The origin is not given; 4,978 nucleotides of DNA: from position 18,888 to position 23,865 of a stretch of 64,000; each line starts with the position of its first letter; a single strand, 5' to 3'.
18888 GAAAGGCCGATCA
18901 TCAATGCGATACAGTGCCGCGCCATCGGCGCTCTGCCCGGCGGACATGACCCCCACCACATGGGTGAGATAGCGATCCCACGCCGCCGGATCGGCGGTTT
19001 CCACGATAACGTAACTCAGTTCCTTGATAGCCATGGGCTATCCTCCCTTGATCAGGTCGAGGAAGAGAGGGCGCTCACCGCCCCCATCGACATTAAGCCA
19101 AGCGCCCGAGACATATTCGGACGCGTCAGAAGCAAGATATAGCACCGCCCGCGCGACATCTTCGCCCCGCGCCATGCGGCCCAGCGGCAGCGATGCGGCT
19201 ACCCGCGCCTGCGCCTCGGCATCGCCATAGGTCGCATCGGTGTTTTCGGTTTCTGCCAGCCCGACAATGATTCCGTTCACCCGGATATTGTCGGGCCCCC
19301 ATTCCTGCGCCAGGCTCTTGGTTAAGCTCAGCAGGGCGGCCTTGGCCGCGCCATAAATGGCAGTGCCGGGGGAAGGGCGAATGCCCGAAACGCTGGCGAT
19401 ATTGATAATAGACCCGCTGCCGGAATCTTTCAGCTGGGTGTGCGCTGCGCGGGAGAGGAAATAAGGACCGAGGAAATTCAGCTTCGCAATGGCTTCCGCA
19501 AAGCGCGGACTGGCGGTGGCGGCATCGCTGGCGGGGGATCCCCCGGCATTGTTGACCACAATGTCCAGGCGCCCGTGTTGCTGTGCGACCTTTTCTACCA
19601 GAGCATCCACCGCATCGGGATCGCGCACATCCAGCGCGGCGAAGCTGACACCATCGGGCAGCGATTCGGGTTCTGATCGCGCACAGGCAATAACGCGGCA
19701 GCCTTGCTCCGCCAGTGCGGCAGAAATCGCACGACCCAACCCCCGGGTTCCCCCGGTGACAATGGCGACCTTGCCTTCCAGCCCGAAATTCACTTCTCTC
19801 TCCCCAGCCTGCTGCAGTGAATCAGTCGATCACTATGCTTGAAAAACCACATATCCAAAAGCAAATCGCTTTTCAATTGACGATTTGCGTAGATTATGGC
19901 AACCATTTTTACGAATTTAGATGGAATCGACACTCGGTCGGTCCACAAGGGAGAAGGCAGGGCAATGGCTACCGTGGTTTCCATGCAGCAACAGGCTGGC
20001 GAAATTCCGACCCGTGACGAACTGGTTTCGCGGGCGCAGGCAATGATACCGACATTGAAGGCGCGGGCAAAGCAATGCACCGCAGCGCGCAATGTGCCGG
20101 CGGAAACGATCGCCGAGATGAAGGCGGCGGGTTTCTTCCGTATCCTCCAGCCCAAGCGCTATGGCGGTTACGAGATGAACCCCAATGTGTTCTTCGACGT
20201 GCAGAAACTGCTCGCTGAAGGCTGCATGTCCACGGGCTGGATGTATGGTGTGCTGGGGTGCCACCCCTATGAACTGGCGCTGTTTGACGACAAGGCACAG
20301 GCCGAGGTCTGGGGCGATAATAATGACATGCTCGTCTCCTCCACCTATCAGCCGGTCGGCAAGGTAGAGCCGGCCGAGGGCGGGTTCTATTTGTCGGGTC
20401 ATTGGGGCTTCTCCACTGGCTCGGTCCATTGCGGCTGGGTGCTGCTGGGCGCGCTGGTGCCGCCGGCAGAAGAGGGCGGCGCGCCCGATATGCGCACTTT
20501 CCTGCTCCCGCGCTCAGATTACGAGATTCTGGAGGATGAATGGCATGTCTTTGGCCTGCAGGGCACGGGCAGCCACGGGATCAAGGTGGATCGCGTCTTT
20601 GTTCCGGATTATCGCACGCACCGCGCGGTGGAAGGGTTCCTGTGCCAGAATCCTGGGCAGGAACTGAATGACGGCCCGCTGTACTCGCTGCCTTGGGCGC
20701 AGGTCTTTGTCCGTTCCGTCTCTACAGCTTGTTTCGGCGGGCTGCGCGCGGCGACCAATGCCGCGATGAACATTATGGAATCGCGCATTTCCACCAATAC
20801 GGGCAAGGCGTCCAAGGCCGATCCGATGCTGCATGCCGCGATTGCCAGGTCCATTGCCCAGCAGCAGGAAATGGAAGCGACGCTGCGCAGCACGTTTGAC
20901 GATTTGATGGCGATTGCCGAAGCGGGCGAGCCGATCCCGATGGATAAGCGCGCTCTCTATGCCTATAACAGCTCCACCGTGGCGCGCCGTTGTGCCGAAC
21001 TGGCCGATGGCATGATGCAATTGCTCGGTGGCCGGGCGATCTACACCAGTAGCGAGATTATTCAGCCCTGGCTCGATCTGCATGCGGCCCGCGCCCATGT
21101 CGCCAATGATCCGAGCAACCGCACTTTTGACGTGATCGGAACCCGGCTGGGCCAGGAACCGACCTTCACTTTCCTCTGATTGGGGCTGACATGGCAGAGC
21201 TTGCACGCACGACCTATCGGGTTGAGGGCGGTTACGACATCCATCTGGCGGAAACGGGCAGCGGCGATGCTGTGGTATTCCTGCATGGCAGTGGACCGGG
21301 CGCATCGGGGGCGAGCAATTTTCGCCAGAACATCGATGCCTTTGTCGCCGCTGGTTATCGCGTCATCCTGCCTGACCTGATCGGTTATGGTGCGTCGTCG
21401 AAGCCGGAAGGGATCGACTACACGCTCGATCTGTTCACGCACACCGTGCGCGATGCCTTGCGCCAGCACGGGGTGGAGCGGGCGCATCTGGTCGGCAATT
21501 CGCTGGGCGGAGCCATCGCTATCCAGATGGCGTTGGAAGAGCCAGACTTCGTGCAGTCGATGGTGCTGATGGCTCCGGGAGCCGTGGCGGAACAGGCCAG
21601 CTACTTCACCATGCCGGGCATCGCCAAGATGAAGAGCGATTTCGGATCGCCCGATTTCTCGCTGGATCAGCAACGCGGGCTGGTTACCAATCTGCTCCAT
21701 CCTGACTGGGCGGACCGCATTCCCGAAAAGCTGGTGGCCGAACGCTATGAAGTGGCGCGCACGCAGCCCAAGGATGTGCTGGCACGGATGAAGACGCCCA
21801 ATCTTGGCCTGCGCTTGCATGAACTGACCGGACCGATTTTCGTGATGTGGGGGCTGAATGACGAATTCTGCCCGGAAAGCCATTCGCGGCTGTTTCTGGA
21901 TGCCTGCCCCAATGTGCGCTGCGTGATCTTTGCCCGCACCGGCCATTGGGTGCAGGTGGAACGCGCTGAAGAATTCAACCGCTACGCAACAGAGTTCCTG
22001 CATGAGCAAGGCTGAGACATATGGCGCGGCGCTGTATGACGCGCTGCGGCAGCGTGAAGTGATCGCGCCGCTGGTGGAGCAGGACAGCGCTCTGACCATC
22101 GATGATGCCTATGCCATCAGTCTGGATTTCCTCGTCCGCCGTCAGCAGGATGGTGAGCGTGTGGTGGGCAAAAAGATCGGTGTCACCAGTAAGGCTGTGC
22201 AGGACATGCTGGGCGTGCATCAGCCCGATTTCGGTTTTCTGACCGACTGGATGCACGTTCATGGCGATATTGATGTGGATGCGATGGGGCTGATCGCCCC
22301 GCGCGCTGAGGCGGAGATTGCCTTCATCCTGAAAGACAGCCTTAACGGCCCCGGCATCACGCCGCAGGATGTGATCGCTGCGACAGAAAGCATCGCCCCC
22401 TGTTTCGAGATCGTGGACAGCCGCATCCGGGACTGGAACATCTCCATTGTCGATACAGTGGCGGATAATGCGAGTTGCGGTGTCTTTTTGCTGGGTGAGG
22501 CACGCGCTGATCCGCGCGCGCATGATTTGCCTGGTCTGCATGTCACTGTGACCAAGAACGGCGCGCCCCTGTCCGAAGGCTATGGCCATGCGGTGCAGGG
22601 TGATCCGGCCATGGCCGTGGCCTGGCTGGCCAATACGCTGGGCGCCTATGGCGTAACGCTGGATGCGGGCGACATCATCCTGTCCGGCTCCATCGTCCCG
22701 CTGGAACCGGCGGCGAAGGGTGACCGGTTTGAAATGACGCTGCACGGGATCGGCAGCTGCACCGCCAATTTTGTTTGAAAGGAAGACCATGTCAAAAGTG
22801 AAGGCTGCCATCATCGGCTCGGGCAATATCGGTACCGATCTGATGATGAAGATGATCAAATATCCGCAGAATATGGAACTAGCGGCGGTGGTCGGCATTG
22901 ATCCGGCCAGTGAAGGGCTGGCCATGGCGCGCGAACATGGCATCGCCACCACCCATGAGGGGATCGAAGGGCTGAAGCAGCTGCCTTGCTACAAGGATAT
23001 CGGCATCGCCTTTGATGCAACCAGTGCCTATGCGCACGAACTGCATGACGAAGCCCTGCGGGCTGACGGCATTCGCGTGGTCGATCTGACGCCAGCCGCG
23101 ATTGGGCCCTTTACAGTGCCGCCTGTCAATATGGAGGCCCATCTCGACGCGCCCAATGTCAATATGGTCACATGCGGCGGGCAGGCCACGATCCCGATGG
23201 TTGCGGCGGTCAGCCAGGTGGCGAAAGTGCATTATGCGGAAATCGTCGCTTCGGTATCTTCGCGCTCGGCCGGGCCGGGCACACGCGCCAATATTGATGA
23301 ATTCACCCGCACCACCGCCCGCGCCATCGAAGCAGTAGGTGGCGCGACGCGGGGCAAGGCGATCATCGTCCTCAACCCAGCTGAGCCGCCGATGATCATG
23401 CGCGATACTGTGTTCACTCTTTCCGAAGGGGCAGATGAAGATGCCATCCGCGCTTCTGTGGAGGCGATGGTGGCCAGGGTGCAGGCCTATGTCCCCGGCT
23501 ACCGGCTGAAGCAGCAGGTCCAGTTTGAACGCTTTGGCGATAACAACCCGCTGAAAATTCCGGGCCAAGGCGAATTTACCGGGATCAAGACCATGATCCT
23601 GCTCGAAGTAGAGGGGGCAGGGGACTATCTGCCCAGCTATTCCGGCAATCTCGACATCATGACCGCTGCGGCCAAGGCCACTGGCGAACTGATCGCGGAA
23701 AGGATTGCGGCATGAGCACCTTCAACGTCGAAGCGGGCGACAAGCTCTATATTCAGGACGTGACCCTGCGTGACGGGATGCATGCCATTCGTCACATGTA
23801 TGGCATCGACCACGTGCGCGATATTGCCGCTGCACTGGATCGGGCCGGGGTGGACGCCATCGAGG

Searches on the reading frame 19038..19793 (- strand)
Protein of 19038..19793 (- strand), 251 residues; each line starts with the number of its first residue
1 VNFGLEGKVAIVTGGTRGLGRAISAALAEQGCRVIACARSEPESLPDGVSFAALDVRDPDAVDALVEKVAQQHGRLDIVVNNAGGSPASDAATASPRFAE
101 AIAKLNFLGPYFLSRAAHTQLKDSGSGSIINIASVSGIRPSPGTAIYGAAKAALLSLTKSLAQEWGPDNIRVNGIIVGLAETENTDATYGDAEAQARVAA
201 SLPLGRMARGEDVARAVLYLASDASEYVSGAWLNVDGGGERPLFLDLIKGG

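Call 6: search_protein_families(library=pfam, proteins=[window:19038-19793:-], max_evalue=0.001)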
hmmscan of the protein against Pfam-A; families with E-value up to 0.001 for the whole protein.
window:19038-19793:- (251 aa): 7 families
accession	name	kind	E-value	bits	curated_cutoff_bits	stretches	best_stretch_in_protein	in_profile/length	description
PF13561.12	adh_short_C2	-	3.7e-56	190.8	27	1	17-238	6-234/236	Enoyl-(Acyl carrier protein) reductase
PF00106.31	adh_short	-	1.1e-48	165.8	26.6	1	8-187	1-189/195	short chain dehydrogenase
PF23441.1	SDR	-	4.1e-11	43.2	27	1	50-238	64-254/258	SDR-like rossmann domain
PF01370.27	Epimerase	-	2.5e-09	37.3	20.9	1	11-166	2-161/240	NAD dependent epimerase/dehydratase family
PF08659.16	KR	-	2.8e-08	34.3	22.6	1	11-161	4-163/180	KR domain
PF04321.23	RmlD_sub_bind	-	2e-05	24.3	27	1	11-118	4-90/287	RmlD substrate binding domain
PF13460.12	NAD_binding_10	-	0.00063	20.1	27.2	1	14-91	1-75/184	NAD(P)H-binding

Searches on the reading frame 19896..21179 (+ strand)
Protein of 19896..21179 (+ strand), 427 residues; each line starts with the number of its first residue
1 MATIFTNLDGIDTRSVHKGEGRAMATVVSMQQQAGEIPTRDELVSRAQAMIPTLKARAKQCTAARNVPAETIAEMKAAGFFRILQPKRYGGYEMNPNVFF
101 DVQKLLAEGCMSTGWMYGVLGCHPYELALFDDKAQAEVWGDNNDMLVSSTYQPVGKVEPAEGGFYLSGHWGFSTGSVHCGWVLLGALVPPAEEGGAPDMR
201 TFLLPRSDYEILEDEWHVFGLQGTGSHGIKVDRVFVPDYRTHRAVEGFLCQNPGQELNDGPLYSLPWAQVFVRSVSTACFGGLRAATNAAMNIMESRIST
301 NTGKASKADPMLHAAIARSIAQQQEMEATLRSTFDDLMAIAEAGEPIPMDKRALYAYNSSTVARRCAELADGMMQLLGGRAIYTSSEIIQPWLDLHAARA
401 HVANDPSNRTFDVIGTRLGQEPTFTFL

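Call 6: search_protein_families(library=pfam, proteins=[window:19896-21179:+], max_evalue=0.001)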
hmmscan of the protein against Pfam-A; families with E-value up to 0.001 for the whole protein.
window:19896-21179:+ (427 aa): 2 families
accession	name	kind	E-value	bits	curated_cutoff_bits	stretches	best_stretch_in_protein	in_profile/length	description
PF08028.16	Acyl-CoA_dh_2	-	2.3e-14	54.3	22.7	1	281-405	9-133/134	Acyl-CoA dehydrogenase, C-terminal domain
PF02771.21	Acyl-CoA_dh_N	-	5.7e-06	27.1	22.9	1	54-120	19-88/113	Acyl-CoA dehydrogenase, N-terminal domain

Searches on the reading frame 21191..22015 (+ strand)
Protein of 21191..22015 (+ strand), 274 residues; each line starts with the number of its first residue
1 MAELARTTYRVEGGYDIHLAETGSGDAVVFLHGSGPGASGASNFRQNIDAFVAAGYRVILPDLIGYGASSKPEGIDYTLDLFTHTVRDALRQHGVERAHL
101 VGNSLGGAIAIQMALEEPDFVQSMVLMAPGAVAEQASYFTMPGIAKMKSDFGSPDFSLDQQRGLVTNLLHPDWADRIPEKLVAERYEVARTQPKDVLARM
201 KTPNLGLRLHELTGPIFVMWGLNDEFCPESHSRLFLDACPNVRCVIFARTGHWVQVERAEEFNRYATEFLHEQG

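Call 16: search_protein_families(library=pfam, proteins=[window:21191-22015:+])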
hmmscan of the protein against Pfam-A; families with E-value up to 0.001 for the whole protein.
window:21191-22015:+ (274 aa): 5 families
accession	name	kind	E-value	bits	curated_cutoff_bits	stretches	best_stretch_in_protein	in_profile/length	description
PF00561.26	Abhydrolase_1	-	4.6e-31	108.8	25.8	1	27-258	2-244/245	alpha/beta hydrolase fold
PF12697.13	Abhydrolase_6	-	3.2e-24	87.2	26.3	1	28-263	1-215/217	Alpha/beta hydrolase family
PF12146.15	Hydrolase_4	-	3.8e-17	62.8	27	1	27-255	6-235/239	Serine aminopeptidase, S33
PF01738.24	DLH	-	0.0006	19.9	21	0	39-122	26-122/217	Dienelactone hydrolase family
PF00756.26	Esterase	-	0.00077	19.7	22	1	85-130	105-149/251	Putative esterase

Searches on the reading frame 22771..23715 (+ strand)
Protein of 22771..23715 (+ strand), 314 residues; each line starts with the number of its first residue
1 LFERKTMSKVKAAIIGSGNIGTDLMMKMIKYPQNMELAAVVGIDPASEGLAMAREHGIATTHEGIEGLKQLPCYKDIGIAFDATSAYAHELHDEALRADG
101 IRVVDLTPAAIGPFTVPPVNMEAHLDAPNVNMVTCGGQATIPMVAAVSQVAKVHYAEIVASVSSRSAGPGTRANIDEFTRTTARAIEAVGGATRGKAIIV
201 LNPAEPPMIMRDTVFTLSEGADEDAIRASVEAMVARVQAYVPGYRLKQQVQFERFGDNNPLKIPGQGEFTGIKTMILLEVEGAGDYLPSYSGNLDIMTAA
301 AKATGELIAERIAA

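Call 17: search_protein_families(library=pfam, proteins=[window:22771-23715:+])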
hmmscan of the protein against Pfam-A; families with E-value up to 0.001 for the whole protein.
window:22771-23715:+ (314 aa): 2 families
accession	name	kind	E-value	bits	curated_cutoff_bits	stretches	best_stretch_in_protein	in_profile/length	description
PF09290.16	AcetDehyd-dimer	-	9.7e-62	207.7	26.6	1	135-288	1-138/138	Prokaryotic acetaldehyde dehydrogenase, dimerisation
PF01118.30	Semialdhyde_dh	-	9.1e-08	33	26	1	11-123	1-117/121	Semialdehyde dehydrogenase, NAD binding domain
